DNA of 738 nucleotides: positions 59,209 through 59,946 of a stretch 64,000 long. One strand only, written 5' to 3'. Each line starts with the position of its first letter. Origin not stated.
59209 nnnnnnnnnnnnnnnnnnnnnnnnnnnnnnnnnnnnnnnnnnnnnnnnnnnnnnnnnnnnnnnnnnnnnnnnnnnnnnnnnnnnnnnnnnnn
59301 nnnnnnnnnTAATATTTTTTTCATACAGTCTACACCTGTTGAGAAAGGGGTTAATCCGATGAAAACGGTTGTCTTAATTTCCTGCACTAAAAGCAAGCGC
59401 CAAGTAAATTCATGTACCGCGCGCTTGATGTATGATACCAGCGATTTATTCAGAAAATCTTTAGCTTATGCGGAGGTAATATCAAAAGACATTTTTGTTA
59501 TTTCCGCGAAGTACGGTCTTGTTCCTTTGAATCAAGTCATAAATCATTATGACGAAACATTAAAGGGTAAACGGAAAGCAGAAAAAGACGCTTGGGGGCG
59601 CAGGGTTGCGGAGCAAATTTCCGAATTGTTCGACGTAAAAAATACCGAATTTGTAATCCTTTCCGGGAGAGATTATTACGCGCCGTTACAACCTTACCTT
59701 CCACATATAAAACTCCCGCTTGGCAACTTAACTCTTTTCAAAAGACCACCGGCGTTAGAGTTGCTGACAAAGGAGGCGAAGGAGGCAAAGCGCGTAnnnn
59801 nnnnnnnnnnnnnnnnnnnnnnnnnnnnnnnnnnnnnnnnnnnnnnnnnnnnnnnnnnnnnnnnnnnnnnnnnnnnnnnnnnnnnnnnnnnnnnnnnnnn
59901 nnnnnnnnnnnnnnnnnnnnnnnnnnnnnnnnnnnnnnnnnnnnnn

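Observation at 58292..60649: AT-rich four-gene cassette between tRNA-Ser and a transposon end (unknown protein + DUF6884-like + GIY-YIG nuclease + EF-hand tail-anchored peptide): candidate uncharacterised defence or addiction system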

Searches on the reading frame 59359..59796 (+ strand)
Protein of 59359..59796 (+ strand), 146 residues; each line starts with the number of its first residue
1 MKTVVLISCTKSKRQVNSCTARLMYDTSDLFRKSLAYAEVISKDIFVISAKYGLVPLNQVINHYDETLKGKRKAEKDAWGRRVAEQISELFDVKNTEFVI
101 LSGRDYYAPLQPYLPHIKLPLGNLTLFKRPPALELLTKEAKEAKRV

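Call 6: search_protein_families(library=pfam, proteins=[window:59359-59796:+], max_evalue=1)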
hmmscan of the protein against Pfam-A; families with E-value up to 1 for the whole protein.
window:59359-59796:+ (146 aa): 2 families
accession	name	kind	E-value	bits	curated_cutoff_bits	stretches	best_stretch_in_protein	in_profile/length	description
PF21818.3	DUF6884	-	1.9e-31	109.4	30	1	4-126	1-126/135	Family of unknown function (DUF6884)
PF03883.20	H2O2_YaaD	-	0.086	12.8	29.6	1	37-101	97-162/236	Peroxide stress protein YaaA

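Call 7: search_protein_families(library=padloc, proteins=[window:59359-59796:+], max_evalue=1)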
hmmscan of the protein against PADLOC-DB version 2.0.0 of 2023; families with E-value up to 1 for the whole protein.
window:59359-59796:+ (146 aa): 4 families
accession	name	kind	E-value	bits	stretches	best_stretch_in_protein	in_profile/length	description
PDLC04712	PDC-M57A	-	3.3e-38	129.1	1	1-134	1-133/138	-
PDLC02815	DpdC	-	0.00079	16.9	1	19-73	53-106/312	DpdC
PDLC02818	DpdC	-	0.008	13.5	1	33-68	68-103/319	DpdC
PDLC02817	DpdC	-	0.039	11.3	1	42-70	77-105/299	DpdC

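Call 8: search_protein_families(library=ncbifam, proteins=[window:59359-59796:+], max_evalue=1)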
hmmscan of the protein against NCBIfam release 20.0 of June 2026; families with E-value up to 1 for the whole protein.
window:59359-59796:+ (146 aa): 3 families
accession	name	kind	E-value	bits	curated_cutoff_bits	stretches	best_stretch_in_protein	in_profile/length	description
NF002543.0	PRK02101.1-4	equivalog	0.046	13.3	204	1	37-87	94-148/244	peroxide stress protein YaaA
TIGR02116.1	toxin_Txe_YoeB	equivalog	0.13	12.5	51.8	1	75-107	48-80/80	Txe/YoeB family addiction module toxin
NF001384.0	PRK00279.2-2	equivalog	0.13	12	152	1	24-92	32-101/191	adenylate kinase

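Call 9: search_protein_families(library=phrogs, proteins=[window:59359-59796:+], max_evalue=1)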
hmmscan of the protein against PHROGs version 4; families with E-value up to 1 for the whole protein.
window:59359-59796:+ (146 aa): 3 families
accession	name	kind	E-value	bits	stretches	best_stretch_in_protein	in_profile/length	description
phrog_5935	-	unknown function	2.6e-15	57.6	1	2-111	7-113/155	-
phrog_5436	-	unknown function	0.0042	17.7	1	3-67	128-194/267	-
phrog_34600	-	unknown function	0.041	15.2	1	9-71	46-103/113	-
